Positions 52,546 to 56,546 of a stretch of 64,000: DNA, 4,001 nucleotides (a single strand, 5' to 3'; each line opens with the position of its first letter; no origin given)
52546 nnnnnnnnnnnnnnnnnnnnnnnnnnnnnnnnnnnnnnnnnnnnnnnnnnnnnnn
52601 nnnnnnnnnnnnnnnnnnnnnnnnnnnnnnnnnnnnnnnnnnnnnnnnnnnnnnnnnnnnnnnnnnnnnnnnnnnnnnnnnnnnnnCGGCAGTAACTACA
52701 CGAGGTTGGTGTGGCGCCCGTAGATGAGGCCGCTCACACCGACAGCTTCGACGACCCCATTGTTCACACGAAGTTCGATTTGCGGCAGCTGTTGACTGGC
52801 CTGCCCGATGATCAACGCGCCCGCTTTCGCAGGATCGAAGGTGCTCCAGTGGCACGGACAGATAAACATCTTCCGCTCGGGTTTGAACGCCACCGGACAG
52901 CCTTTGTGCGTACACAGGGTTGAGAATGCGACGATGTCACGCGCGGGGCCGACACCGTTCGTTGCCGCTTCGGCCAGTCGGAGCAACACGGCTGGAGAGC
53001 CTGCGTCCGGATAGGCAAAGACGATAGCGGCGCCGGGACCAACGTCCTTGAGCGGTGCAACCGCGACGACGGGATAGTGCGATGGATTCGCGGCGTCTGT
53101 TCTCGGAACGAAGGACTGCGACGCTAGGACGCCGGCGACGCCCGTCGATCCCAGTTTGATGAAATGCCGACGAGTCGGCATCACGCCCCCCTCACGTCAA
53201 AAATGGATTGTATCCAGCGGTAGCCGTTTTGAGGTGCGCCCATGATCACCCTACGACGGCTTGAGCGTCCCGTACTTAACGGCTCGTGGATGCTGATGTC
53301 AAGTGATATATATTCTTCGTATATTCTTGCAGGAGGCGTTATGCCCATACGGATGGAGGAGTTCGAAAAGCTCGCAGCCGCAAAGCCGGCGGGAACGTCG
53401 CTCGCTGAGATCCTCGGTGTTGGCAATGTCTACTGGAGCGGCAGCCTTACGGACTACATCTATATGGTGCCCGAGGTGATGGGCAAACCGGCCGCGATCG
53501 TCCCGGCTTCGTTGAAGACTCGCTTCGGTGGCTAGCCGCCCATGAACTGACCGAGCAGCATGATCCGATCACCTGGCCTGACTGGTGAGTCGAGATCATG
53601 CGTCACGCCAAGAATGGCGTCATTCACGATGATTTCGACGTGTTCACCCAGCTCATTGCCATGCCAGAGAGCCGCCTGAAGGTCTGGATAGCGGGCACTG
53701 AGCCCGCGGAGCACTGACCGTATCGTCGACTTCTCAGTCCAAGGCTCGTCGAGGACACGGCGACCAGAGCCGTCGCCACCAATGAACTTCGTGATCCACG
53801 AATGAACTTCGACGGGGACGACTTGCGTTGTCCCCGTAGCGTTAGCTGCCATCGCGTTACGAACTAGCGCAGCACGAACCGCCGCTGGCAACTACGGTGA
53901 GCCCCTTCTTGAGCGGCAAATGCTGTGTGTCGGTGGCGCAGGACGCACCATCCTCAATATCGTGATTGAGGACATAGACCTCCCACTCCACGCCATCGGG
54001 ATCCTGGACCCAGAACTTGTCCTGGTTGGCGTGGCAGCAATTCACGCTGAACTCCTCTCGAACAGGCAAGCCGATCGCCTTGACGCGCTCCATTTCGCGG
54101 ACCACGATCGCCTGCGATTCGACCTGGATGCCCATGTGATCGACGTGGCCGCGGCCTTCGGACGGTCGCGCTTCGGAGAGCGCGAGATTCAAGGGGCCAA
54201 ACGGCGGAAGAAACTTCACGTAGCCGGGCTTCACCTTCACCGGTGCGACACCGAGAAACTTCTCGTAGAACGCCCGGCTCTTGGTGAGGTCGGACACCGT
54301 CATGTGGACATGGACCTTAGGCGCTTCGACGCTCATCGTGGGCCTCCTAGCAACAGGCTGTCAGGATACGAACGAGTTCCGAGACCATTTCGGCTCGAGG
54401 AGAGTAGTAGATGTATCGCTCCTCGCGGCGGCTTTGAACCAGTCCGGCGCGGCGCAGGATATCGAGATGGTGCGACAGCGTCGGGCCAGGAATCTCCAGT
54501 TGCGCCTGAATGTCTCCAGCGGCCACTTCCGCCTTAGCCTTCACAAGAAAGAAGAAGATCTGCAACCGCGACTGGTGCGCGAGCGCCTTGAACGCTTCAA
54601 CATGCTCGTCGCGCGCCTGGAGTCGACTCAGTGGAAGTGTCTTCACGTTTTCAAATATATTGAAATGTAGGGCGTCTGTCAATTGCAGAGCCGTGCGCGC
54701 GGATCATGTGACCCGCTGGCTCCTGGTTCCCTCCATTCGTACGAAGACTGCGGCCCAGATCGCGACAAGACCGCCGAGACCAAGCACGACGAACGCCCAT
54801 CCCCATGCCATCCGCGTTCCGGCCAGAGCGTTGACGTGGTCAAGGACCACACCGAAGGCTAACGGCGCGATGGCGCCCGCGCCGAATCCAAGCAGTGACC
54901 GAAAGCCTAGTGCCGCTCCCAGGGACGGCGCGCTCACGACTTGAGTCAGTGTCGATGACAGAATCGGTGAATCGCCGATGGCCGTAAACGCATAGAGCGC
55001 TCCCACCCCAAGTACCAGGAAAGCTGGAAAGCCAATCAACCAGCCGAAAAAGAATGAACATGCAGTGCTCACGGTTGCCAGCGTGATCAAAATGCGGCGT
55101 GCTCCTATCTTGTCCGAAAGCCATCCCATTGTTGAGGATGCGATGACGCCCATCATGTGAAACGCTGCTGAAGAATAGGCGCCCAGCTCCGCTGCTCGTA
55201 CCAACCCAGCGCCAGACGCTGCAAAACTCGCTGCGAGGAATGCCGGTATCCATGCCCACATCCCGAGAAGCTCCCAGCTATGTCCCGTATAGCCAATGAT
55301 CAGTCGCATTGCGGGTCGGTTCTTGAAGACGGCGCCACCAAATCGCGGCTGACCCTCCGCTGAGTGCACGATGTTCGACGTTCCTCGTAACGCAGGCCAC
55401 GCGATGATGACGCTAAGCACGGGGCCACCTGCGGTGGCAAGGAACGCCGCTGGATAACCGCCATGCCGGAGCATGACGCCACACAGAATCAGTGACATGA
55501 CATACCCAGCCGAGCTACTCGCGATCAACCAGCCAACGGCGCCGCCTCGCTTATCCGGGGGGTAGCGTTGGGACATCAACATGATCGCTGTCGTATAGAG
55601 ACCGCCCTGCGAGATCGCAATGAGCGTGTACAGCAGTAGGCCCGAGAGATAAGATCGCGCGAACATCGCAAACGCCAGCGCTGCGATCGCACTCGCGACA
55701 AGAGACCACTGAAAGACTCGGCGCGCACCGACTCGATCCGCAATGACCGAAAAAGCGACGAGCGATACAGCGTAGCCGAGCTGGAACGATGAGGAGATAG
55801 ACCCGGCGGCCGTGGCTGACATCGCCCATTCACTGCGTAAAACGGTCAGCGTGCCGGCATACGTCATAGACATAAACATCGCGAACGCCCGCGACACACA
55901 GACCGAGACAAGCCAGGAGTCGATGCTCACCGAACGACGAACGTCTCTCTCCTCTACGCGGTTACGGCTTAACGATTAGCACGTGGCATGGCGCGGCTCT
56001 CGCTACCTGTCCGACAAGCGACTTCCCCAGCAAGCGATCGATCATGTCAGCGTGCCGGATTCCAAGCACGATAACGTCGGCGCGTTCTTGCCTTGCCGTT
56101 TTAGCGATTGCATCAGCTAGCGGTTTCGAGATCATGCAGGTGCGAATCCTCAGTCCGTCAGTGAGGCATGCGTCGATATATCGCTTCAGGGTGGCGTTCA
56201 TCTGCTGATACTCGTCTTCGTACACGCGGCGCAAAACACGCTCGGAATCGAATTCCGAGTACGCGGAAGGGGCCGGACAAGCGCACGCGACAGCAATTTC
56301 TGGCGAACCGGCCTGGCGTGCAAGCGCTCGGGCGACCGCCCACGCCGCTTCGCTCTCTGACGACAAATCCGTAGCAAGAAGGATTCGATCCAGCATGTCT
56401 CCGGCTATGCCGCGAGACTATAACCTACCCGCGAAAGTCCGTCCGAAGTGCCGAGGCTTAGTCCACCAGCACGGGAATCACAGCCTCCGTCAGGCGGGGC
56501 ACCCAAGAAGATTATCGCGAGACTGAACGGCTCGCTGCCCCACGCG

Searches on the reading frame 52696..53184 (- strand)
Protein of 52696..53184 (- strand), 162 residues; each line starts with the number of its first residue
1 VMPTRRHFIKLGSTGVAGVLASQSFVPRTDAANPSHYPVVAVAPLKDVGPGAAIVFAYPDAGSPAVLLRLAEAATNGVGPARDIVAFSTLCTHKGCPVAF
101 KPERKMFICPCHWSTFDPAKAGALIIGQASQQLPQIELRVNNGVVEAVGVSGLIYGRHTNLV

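Call 3: search_protein_families(library=pfam, proteins=[window:52696-53184:-], max_evalue=0.01)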
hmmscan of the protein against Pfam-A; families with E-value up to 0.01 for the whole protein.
window:52696-53184:- (162 aa): 1 family
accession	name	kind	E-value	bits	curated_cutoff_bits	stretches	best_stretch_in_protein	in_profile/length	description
PF00355.32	Rieske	-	6.3e-08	32.9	20.3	1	81-135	33-86/88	Rieske [2Fe-2S] domain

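Call 4: search_protein_families(library=ncbifam, proteins=[window:52696-53184:-], max_evalue=0.01)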
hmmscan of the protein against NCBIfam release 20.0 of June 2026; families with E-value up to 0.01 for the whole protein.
window:52696-53184:- (162 aa): 6 families
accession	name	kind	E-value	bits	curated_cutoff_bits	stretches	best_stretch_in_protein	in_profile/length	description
TIGR02694.1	arsenite_ox_S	equivalog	2.5e-47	160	95.65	1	36-160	3-128/129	arsenate reductase (azurin) small subunit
NF050121.1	bc1_QcrA_actin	exception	9.9e-18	64.7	275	1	81-142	237-299/319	cytochrome bc1 complex Rieske iron-sulfur subunit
TIGR03171.1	soxL2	equivalog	3.4e-09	36.1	582.1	1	106-142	232-268/321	Rieske iron-sulfur protein SoxL2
TIGR01416.1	Rieske_proteo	equivalog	7e-09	35.9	97.4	1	85-119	110-147/176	ubiquinol-cytochrome c reductase iron-sulfur subunit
NF010001.0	PRK13474.1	subfamily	1.2e-08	34.4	154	1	88-145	104-159/178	cytochrome b6-f complex iron-sulfur subunit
NF045928.1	Cytb6fFeSPetC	equivalog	1.7e-08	34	250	1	86-143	103-158/179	cytochrome b6-f complex iron-sulfur subunit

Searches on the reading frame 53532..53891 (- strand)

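Call 3: search_protein_families(library=pfam, proteins=[window:53532-53891:-], max_evalue=0.01)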
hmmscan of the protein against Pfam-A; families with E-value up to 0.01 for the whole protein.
window:53532-53891:- (119 aa): 1 family
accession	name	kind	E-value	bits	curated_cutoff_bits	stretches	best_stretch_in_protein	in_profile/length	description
PF02597.26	ThiS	-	0.00011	23.1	22.5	1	51-119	18-76/76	ThiS family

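Call 4: search_protein_families(library=ncbifam, proteins=[window:53532-53891:-], max_evalue=0.01)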
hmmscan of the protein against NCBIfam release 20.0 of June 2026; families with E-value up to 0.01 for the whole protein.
window:53532-53891:- (119 aa): 2 families
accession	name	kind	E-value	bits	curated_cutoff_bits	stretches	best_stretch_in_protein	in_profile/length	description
NF041918.1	SAMP1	equivalog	1.5e-05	25.5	60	1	52-119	23-91/91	ubiquitin-like small modifier protein 1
TIGR01687.1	moaD_arch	subfamily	2.7e-05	24.6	49.5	1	54-119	24-88/88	MoaD family protein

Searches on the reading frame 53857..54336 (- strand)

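Call 3: search_protein_families(library=pfam, proteins=[window:53857-54336:-], max_evalue=0.01)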
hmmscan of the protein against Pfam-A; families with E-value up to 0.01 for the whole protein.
window:53857-54336:- (159 aa): 1 family
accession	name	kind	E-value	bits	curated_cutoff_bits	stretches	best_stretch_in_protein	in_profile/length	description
PF00903.31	Glyoxalase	-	1.7e-12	48.3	20.6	1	9-120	4-121/121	Glyoxalase/Bleomycin resistance protein/Dioxygenase superfamily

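Call 4: search_protein_families(library=ncbifam, proteins=[window:53857-54336:-], max_evalue=0.01)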
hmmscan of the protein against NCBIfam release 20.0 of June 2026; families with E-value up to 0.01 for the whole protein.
window:53857-54336:- (159 aa): 6 families
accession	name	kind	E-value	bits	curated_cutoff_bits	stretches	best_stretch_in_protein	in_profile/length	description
NF041414.1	ArsI_CadI_VOC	equivalog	7.4e-38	129.4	116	1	7-137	1-129/147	ArsI/CadI family heavy metal resistance metalloenzyme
TIGR02295.1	HpaD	equivalog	1e-05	24.9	321.4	1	9-127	7-122/298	3,4-dihydroxyphenylacetate 2,3-dioxygenase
TIGR03211.1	catechol_2_3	equivalog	2.1e-05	24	320.2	1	9-125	7-120/303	catechol 2,3-dioxygenase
NF050074.1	glyox_I_GloA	exception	0.0023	18.1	165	0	8-32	3-27/121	lactoylglutathione lyase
NF000124.1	fos-Vibrio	exception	0.006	16.7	250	1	9-121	7-110/132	FosG/FosC2-related fosfomycin resistance glutathione transferase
NF050075.1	SMU1112c_YaeR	equivalog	0.0066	16.7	140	0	9-33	6-30/125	SMU1112c/YaeR family gloxylase I-like metalloprotein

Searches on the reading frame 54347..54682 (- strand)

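Call 3: search_protein_families(library=pfam, proteins=[window:54347-54682:-], max_evalue=0.01)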
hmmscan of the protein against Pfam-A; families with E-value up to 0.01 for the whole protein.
window:54347-54682:- (111 aa): 5 families
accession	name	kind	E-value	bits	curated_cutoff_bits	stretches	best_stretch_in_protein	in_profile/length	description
PF12840.13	HTH_20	-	5.5e-11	42.7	27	1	34-83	1-49/51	Helix-turn-helix domain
PF01022.26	HTH_5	-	1.1e-09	38.4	22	1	37-84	2-47/47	Bacterial regulatory protein, arsR family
PF01978.25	TrmB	-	0.00014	22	25.6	1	41-93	12-63/68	Sugar-specific transcriptional regulator TrmB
PF12802.13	MarR_2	-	0.00027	21.5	27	1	40-88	8-56/61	MarR family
PF02082.26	Rrf2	-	0.0089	16.6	30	0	45-86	14-57/132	Iron-dependent Transcriptional regulator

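Call 4: search_protein_families(library=ncbifam, proteins=[window:54347-54682:-], max_evalue=0.01)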
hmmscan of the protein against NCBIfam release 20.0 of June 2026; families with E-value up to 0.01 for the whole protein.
window:54347-54682:- (111 aa): 10 families
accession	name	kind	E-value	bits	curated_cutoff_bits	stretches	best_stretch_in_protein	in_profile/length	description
NF033788.1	HTH_metalloreg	subfamily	2e-21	75.6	55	1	28-103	2-76/77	metalloregulator ArsR/SmtB family transcription factor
NF033789.1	repress_SdpR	subfamily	1.3e-18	66.6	100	1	30-108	1-77/79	autorepressor SdpR family transcription factor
NF041413.1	ArsR_Rv2640c_fam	equivalog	2e-15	57.2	155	1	31-111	36-118/118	Rv2640c family ArsR-like transcriptional regulator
NF040642.1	sulf_sens_BigR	equivalog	5.7e-15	55.2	155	1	26-107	9-88/95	sulfite-sensing transcriptional repressor BigR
NF045707.1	Dbac_1936_reg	equivalog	1.5e-10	41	115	1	31-107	11-85/99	ArsR/SmtB-type metalloregulator TsoR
NF007528.0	PRK10141.1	subfamily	3.5e-10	39.8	97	1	28-98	7-76/117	metalloregulator ArsR/SmtB family transcription factor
NF052532.1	TransRegPagRBaca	equivalog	7.4e-07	29.2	170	1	25-108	15-96/99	transcriptional repressor PagR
NF047906.1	CdPbTransRegCmtR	equivalog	6.6e-05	22.8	150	1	32-96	16-78/104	Cd(II)/Pb(II)-sensing metalloregulatory transcriptional regulator CmtR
NF040939.2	trans_reg_lrs14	equivalog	0.0013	18.8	90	1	38-109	22-101/103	Lrs14 family HTH-type transcriptional regulator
NF053606.1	Sta1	subfamily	0.0021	18.1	80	1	38-110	21-100/100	Sta1 family transcriptional regulator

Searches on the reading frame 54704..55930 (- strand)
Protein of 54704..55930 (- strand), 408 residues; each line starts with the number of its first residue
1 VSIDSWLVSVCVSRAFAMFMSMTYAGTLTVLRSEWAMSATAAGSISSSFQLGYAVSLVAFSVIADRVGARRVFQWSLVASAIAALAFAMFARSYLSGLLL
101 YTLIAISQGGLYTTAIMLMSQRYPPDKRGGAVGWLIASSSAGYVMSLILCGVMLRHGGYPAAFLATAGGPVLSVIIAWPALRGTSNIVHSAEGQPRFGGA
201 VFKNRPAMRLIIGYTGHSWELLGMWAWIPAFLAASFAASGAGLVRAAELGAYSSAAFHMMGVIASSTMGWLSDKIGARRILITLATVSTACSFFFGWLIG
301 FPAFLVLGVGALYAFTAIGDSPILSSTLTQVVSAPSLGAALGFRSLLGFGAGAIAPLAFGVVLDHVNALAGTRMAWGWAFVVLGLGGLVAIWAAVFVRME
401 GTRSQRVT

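Call 3: search_protein_families(library=pfam, proteins=[window:54704-55930:-], max_evalue=0.01)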
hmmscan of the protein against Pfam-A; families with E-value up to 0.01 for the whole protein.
window:54704-55930:- (408 aa): 2 families
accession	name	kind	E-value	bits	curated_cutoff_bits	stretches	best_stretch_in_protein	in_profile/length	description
PF07690.21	MFS_1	-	2.3e-31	109.4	33.4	2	11-317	2-314/347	Major Facilitator Superfamily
PF12832.13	MFS_1_like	-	0.0021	17.6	25.2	0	256-321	42-87/373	MFS_1 like family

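Call 4: search_protein_families(library=ncbifam, proteins=[window:54704-55930:-], max_evalue=0.01)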
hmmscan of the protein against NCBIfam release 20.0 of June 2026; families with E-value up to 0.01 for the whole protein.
window:54704-55930:- (408 aa): 14 families
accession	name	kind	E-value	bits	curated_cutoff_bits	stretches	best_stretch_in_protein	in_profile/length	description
TIGR00881.1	2A0104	subfamily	1.4e-13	50.7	407.75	1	27-154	17-144/379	phosphoglycerate transporter protein PgtP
TIGR00893.1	2A0114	subfamily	2.8e-09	36.4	395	1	23-168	12-156/399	D-galactonate transporter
TIGR00895.1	2A0115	subfamily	1.9e-08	33.6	418.55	1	25-178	37-189/398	aromatic acid/H+ symport family MFS transporter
TIGR00894.1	2A0114euk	subfamily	4.9e-08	31.9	626.45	1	34-173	70-212/465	Na(+)-dependent inorganic phosphate cotransporter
TIGR04259.1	oxa_formateAnti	equivalog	1.1e-05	24.5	335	1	9-167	5-163/405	oxalate/formate MFS antiporter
TIGR00886.1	2A0108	subfamily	2.1e-05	23.8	311.7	1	16-134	11-130/368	NarK family nitrate/nitrite MFS transporter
TIGR00880.1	2_A_01_02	superfamily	2.4e-05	24.5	131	1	51-178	5-135/141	multidrug resistance protein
NF003024.0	PRK03893.1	subfamily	0.00023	20.1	604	1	25-155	296-428/497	sialate:H+ symport family MFS transporter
NF047787.1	PhglyTportPgtP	equivalog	0.0005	18.9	750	1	22-148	46-172/451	phosphoglycerate transporter PgtP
TIGR00883.1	2A0106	subfamily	0.00056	19.1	443.45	0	235-309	248-323/400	metabolite/H+ symporter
NF000218.1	FexA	exception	0.00092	17.9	900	1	35-182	51-197/475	chloramphenicol/florfenicol efflux MFS transporter FexA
NF049980.1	SfMCT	equivalog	0.0022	16.8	320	1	16-167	224-376/378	L-lactate MFS transporter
NF012184.0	tet_MFS_45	exception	0.0034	16.4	975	1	7-146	16-155/458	tetracycline efflux MFS transporter Tet(45)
NF007107.1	PRK09556.1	equivalog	0.0034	16.4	497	1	20-145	45-174/469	hexose-6-phosphate:phosphate antiporter UhpT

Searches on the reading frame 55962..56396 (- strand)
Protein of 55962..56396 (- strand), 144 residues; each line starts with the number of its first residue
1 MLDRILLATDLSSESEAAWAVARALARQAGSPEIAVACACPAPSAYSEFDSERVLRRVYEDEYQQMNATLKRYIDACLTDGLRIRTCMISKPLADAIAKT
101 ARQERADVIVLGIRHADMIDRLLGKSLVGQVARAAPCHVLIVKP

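Call 3: search_protein_families(library=pfam, proteins=[window:55962-56396:-], max_evalue=0.01)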
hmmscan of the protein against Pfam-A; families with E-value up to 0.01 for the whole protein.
window:55962-56396:- (144 aa): 1 family
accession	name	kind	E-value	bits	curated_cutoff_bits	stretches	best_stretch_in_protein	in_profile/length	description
PF00582.32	Usp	-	2.4e-17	64.2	24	1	1-143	1-141/141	Universal stress protein family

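Call 4: search_protein_families(library=ncbifam, proteins=[window:55962-56396:-], max_evalue=0.01)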
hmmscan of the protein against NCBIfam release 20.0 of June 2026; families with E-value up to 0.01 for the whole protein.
window:55962-56396:- (144 aa): 4 families
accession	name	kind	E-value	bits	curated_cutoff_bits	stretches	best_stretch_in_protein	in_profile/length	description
NF012000.0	PRK15456.1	equivalog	0.00015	21.8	189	1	21-143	23-142/142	universal stress protein UspG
NF008380.0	PRK11175.1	equivalog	0.0022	17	227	1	58-143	60-146/313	universal stress protein UspE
NF011581.0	PRK15005.1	equivalog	0.0036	17.5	166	1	74-143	76-144/144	universal stress protein UspF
NF007512.0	PRK10116.1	equivalog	0.0085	16.2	167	1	4-142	5-137/142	universal stress protein UspC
